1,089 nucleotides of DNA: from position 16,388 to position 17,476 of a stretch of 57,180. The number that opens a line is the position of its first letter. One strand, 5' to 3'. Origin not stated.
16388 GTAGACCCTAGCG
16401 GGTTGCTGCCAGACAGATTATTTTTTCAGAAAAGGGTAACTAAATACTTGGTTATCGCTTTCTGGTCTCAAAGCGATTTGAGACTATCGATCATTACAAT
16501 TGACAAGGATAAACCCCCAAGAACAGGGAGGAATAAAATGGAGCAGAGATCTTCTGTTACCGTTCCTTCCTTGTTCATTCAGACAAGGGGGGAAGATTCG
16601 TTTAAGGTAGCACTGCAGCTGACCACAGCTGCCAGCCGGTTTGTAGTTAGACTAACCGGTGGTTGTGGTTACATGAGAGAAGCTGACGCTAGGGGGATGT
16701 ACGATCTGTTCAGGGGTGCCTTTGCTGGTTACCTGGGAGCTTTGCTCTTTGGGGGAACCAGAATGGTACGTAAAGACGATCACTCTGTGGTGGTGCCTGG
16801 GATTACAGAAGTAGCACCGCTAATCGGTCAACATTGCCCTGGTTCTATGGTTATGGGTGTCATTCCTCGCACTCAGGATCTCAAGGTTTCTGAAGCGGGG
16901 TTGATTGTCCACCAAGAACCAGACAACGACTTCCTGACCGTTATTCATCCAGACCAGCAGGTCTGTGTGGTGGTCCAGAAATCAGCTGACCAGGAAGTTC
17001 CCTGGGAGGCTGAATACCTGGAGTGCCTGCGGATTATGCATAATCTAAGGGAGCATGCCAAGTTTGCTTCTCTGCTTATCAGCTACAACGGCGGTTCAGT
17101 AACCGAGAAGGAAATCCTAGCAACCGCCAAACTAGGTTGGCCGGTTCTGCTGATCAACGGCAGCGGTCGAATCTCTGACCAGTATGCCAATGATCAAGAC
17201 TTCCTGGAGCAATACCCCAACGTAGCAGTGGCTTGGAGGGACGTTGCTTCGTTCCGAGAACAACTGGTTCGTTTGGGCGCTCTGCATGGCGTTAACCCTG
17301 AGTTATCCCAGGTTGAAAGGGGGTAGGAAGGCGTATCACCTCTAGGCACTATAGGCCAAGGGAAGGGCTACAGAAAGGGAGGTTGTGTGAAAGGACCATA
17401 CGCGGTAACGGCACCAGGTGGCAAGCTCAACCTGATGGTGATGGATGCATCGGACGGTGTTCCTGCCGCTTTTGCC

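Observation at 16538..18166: Tandem pair of stand-alone TRPM-type SLOG (LSDAT-like) proteins without any effector domain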

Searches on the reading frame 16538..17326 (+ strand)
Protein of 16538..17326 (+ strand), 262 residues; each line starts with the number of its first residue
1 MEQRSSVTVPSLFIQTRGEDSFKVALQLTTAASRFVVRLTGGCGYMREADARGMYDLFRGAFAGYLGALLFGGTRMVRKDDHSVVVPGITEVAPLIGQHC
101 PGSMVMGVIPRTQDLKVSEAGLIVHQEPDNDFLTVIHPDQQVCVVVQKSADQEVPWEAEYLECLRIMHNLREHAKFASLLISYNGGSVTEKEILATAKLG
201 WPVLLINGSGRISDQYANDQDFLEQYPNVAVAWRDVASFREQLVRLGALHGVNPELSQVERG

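Call 3: search_protein_families(library=pfam, proteins=[window:16538-17326:+], max_evalue=0.1)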
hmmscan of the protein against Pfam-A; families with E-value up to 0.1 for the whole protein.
window:16538-17326:+ (262 aa): 2 families
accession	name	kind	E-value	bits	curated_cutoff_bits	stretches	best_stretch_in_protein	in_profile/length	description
PF18171.6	LSDAT_prok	-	4e-07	29.9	25.4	1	135-220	89-167/195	SLOG in TRPM, prokaryote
PF04101.22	Glyco_tran_28_C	-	0.037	14.5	22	1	137-236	29-128/166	Glycosyltransferase family 28 C-terminal domain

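Call 9: search_protein_families(library=phrogs, proteins=[window:16538-17326:+], max_evalue=0.01)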
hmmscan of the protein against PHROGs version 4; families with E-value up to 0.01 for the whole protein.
window:16538-17326:+ (262 aa): 0 families

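Call 16: search_protein_families(library=ncbifam, proteins=[window:16538-17326:+], max_evalue=0.01)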
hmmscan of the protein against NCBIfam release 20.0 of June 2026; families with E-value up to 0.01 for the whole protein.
window:16538-17326:+ (262 aa): 0 families

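Call 58: search_protein_families(library=padloc, proteins=[window:16538-17326:+], max_evalue=0.01)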
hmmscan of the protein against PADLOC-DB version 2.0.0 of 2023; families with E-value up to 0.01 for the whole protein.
window:16538-17326:+ (262 aa): 0 families

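Call 69: search_protein_families(library=pfam, alignment_id=A3, max_evalue=1)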
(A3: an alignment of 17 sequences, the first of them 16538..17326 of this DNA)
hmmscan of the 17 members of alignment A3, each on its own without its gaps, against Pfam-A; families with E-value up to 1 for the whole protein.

A. member 1, window:16538-17326:+ (262 aa): 2 families
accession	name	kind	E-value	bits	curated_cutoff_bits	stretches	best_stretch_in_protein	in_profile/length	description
PF18171.6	LSDAT_prok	-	4e-07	29.9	25.4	1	135-220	89-167/195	SLOG in TRPM, prokaryote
PF04101.22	Glyco_tran_28_C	-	0.037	14.5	22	1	137-236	29-128/166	Glycosyltransferase family 28 C-terminal domain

B. families by the number of members that match (of 17 scanned): 4 families
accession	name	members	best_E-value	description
PF18171.6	LSDAT_prok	16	6.7e-09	SLOG in TRPM, prokaryote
PF18139.7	LSDAT_euk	4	0.004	SLOG in TRPM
PF04101.22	Glyco_tran_28_C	1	0.037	Glycosyltransferase family 28 C-terminal domain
PF21893.1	DUF6918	1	0.19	Family of unknown function (DUF6918)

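Call 86: find_homologous_proteins(query=window:16538-17326:+, max_evalue=1e-20)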
Query window:16538-17326:+ (262 aa): 144 proteins with E <= 1e-20 among 1055 candidates; the best 120 are listed.
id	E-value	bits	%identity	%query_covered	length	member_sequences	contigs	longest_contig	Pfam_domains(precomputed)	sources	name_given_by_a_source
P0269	6.7e-163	558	95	100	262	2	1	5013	PF18171.7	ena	-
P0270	3.0e-97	343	60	95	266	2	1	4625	PF18171.7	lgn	-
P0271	5.7e-95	336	59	95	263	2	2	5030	PF18171.7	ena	-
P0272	5.6e-93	329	57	95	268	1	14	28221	PF18171.7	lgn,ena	-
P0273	3.4e-92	327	57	96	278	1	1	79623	PF18171.7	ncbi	-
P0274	8.7e-92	325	56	99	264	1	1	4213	PF18171.7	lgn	-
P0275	8.7e-92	325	59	96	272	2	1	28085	PF18171.7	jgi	jgi:hypothetical protein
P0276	8.9e-91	322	58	95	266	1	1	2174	PF18171.7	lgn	-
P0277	3.4e-90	320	54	95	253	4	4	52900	PF18171.7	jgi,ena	jgi:hypothetical protein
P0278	3.0e-89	317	57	92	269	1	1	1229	PF18171.7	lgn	-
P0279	5.0e-89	316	58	92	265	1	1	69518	PF18171.7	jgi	jgi:hypothetical protein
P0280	5.7e-89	316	54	97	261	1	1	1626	PF18171.7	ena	-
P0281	7.7e-89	316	55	95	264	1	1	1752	PF18171.7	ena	-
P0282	1.8e-88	314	58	92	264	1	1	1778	PF18171.7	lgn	-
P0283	3.1e-88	314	56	95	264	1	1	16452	PF18171.7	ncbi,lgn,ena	-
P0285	1.2e-87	312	55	97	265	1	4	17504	PF18171.7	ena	-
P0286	6.0e-87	309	59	92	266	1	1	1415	PF18171.7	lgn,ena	-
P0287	8.9e-87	309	55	93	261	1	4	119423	PF18171.7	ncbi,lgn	-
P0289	1.9e-86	308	54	95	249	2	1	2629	PF18171.7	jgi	-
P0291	6.1e-86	306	54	97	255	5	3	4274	PF18171.7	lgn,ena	-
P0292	6.8e-86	306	55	95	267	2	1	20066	PF18171.7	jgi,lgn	jgi:hypothetical protein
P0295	2.3e-84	301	55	92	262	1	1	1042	PF18171.7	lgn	-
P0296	4.4e-84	300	55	93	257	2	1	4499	PF18171.7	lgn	-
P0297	9.3e-84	299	54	92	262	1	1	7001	PF18171.7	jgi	-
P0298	2.6e-83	298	54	94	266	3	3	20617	PF18171.7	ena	-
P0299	3.8e-83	297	56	97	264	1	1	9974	PF18171.7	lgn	-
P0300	3.8e-83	297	54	93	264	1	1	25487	PF18171.7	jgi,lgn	jgi:hypothetical protein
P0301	4.3e-83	297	55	92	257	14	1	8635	PF18171.7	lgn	-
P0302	8.0e-83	296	55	93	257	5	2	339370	PF18171.7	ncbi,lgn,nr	ncbi:MAG: hypothetical protein NTX72_01740 [Candidatus Uhrbacteria bacterium]|nr:hypothetical protei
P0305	7.5e-82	293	54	100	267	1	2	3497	PF18171.7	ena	-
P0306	9.2e-82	292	53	96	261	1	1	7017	PF18171.7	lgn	-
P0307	1.2e-81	292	53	92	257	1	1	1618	PF18171.7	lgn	-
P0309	1.8e-81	292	51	97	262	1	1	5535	PF18171.7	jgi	jgi:hypothetical protein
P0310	2.4e-81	291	52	93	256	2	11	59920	PF18171.7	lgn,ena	-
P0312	3.9e-81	290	53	93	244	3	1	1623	PF18171.7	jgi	-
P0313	4.1e-81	290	52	98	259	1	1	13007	PF18171.7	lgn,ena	-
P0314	4.6e-81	290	52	97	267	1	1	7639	PF18171.7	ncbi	-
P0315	5.3e-81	290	55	92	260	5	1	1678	PF18171.7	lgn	-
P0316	9.4e-81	289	53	94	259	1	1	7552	PF18171.7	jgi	-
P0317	1.8e-80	288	52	95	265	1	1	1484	PF18171.7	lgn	-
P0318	1.8e-80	288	56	83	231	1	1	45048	PF18171.7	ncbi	-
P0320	3.3e-80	287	53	92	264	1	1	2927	PF18171.7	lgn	-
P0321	5.8e-80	287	53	95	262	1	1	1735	PF18171.7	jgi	jgi:hypothetical protein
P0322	6.0e-80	287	53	92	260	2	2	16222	PF18171.7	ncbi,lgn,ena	-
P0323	4.4e-79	284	53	94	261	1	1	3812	PF18171.7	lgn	-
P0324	8.4e-79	283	55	92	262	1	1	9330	PF18171.7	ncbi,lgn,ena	-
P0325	1.6e-78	282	53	94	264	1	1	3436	PF18171.7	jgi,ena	-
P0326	1.9e-78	282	52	92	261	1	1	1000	PF18171.7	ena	-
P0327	3.7e-78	281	52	92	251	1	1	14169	PF18171.7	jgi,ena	-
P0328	4.6e-78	280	52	92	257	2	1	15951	PF18171.7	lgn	-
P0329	8.8e-78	279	54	92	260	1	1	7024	PF18171.7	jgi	jgi:hypothetical protein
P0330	9.5e-78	279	52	91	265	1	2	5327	PF18171.7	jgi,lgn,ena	-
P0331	1.1e-76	276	51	95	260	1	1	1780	PF18171.7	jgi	-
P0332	1.7e-76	275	52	92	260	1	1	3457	PF18171.7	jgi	-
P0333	1.7e-76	275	53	92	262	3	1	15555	PF18171.7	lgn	-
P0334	2.4e-76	275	52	92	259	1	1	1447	PF18171.7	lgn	-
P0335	3.1e-76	274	53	92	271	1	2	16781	PF18171.7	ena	-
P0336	5.2e-76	274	52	92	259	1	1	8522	PF18171.7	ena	-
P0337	6.3e-76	273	50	96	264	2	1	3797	PF18171.7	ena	-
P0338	7.7e-76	273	52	92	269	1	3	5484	PF18171.7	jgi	jgi:hypothetical protein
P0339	8.6e-76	273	52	92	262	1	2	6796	PF18171.7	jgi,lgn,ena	-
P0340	1.7e-75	272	53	92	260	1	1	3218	PF18171.7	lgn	-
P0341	3.6e-75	271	51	95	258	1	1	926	PF18171.7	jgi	jgi:hypothetical protein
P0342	5.6e-75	270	52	93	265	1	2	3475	PF18171.7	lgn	-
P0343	5.8e-75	270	52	94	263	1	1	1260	PF18171.7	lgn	-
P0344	2.0e-74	268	50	97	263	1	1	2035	PF18171.7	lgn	-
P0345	2.1e-74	268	50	94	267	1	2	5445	PF18171.7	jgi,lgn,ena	-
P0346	1.6e-73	266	53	91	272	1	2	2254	PF18171.7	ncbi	-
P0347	1.6e-73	265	53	92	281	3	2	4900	PF18171.7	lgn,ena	-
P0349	3.4e-73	264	50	94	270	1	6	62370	PF18171.7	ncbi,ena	-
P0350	1.1e-72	263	52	92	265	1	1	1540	PF18171.7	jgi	jgi:hypothetical protein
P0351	1.2e-72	263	50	92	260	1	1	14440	PF18171.7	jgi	jgi:hypothetical protein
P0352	1.8e-72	262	49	92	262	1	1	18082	PF18171.7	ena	-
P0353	2.4e-72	262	51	92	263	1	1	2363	PF18171.7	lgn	-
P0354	2.7e-72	261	50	92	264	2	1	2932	PF18171.7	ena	-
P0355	3.0e-72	261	50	94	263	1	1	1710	PF18171.7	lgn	-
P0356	8.4e-72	260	48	95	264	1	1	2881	PF18171.7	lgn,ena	-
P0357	3.1e-71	258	49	92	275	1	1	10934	PF18171.7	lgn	-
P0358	8.9e-71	256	46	92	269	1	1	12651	PF18171.7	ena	-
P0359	1.4e-70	256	52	92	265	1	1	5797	PF18171.7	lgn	-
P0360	2.7e-70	255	52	92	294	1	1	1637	PF18171.7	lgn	-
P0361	5.4e-68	247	49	95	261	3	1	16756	PF18171.7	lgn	-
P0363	3.7e-67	245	52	85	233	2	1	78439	PF18171.7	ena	-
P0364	5.4e-67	244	47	92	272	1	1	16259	PF18171.7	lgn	-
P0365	1.0e-66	243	49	94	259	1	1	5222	PF18171.7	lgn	-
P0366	3.4e-66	241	50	92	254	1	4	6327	PF18171.7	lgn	-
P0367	4.2e-66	241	47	94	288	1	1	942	PF18171.7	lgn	-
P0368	1.6e-65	239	48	85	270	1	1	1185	PF18171.7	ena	-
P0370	2.1e-64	236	48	92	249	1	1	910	PF18171.7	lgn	-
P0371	6.8e-64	234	51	78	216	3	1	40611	PF18171.7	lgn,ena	-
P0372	6.8e-64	234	52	78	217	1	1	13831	PF18171.7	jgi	jgi:hypothetical protein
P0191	1.3e-63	233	45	99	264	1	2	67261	PF18171.7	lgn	-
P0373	1.5e-63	233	50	92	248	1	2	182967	PF18171.7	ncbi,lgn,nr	ncbi:MAG: hypothetical protein HY369_05120 [Candidatus Aenigmarchaeota archaeon]|nr:hypothetical pro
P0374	8.2e-61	224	47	88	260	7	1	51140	PF18171.7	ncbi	ncbi:MAG: hypothetical protein WAV31_03645 [Candidatus Moraniibacteriota bacterium]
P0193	1.2e-60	223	48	87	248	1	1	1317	PF18171.7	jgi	jgi:hypothetical protein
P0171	3.3e-60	222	46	92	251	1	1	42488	PF18171.7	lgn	-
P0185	1.4e-59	220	48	89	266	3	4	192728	PF18171.7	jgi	jgi:hypothetical protein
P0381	4.4e-56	208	45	92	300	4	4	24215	PF18171.7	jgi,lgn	jgi:hypothetical protein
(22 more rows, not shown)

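Call 99: predict_structure(alignment_id=A7)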
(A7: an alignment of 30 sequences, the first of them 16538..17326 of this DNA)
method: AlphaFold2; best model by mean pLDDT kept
length: 262 residues; sequences in the alignment: 30
mean_pLDDT: 92.2   pTM: 0.90
mean pLDDT of the five models: 92.2, 91.6, 90.6, 90.4, 89.7
residues with pLDDT >= 90: 226; 70-90: 16; 50-70: 9; < 50: 11
segments of 3 or more residues with pLDDT < 50: 1-4, 256-262
pLDDT, mean of each block of 10 residues (from residue 1): 58 91 93 97 87 96 97 97 95 97 96 95 94 96 95 95 98 97 96 98 97 98 99 98 95 52 40
secondary structure, 60 per line:
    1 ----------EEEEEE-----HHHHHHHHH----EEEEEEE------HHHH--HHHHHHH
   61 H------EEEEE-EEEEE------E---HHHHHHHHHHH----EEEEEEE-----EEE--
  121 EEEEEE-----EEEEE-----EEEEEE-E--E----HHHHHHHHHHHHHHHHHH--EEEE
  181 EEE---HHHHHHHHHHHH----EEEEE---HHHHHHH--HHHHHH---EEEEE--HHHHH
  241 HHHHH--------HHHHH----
elements in order: E11-16 H22-30 E35-41 H48-51 H54-61 E68-72 E74-78 H89-99 E104-110 E116-118 E121-126 E132-136 E142-147 H157-174 E177-183 H187-198 E203-207 H211-217 H220-225 E229-233 H236-245 H254-258

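Call 102: fold_search(model_id=the predicted structure, library=pdb)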
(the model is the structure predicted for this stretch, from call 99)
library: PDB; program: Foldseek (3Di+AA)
matches with E <= 10: 1169; with E <= 0.001: 138
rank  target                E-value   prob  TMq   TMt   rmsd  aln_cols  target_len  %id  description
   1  8sra_A                7.0e-09  1.00  0.60  0.14   7.3       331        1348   13  Cryo-EM structure of TRPM2 chanzyme in the presence of Calcium (released 2024-05-08)
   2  8sr7_A                1.1e-08  1.00  0.61  0.14   7.3       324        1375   13  Cryo-EM structure of TRPM2 chanzyme in the presence of Magnesium, Adenosine monophosphate, and Ribose-5-phosphate (released 2024-05-08)
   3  8srj_A                1.5e-08  1.00  0.54  0.15   9.5       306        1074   15  Cryo-EM structure of TRPM2 chanzyme (without NUDT9-H domain) in the presence of EDTA, apo state (released 2024-05-15)
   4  8srg_A                2.1e-08  1.00  0.54  0.12   9.8       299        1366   15  Cryo-EM structure of TRPM2 chanzyme in the presence of Magnesium, Adenosine monophosphate, and Ribose-5-phosphate (released 2024-05-15)
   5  8sr9_A                3.2e-08  1.00  0.54  0.13   9.9       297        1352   15  Cryo-EM structure of TRPM2 chanzyme in the presence of Magnesium (released 2024-05-08)
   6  8src_A                3.9e-08  1.00  0.55  0.13  12.5       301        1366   13  Cryo-EM structure of TRPM2 chanzyme in the presence of Calcium and ADP-ribose (released 2024-05-08)
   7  9mtc_A                6.4e-08  1.00  0.60  0.19   6.9       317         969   17  Cryo-EM structure of the human TRPM4 channel in a ATP bound inhibited state (released 2025-10-29)
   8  8sre_A                1.0e-07  1.00  0.58  0.13   7.4       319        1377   13  Cryo-EM structure of TRPM2 chanzyme in the presence of Magnesium and ADP-ribose, closed state (released 2024-05-15)
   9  9mta_A                1.2e-07  1.00  0.63  0.19   5.8       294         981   16  Cryo-EM structure of the human TRPM4 channel in an apo closed state (released 2025-10-29)
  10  8sr8_A                1.2e-07  1.00  0.54  0.12  10.5       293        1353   14  Cryo-EM structure of TRPM2 chanzyme in the presence of EDTA (apo state) (released 2024-05-08)
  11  7mbt_A                1.3e-07  1.00  0.58  0.18   8.0       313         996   13  Cryo-EM structure of zebrafish TRPM5 E337A mutant in the presence of 5 mM calcium (low calcium occupancy in the transm (released 2021-07-07)
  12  8srb_A                1.3e-07  1.00  0.53  0.12   9.3       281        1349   13  Cryo-EM structure of TRPM2 chanzyme in the presence of EDTA and ADP-ribose (released 2024-05-08)
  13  9b8y_A                2.1e-07  1.00  0.60  0.19   7.3       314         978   15  Cryo-EM structure of the human TRPM4 channel in complex with calcium and decavanadate at 37 degrees Celsius (released 2024-05-15)
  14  9b8w_A                2.2e-07  1.00  0.62  0.19   5.9       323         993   15  Cryo-EM structure of the human TRPM4 in complex with calcium at 37 degrees Celsius (released 2024-05-15)
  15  8sri_A                2.3e-07  1.00  0.60  0.13   7.0       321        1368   13  Cryo-EM structure of TRPM2 chanzyme (E1114A) in the presence of Magnesium and ADP-ribose, closed state (released 2024-05-15)
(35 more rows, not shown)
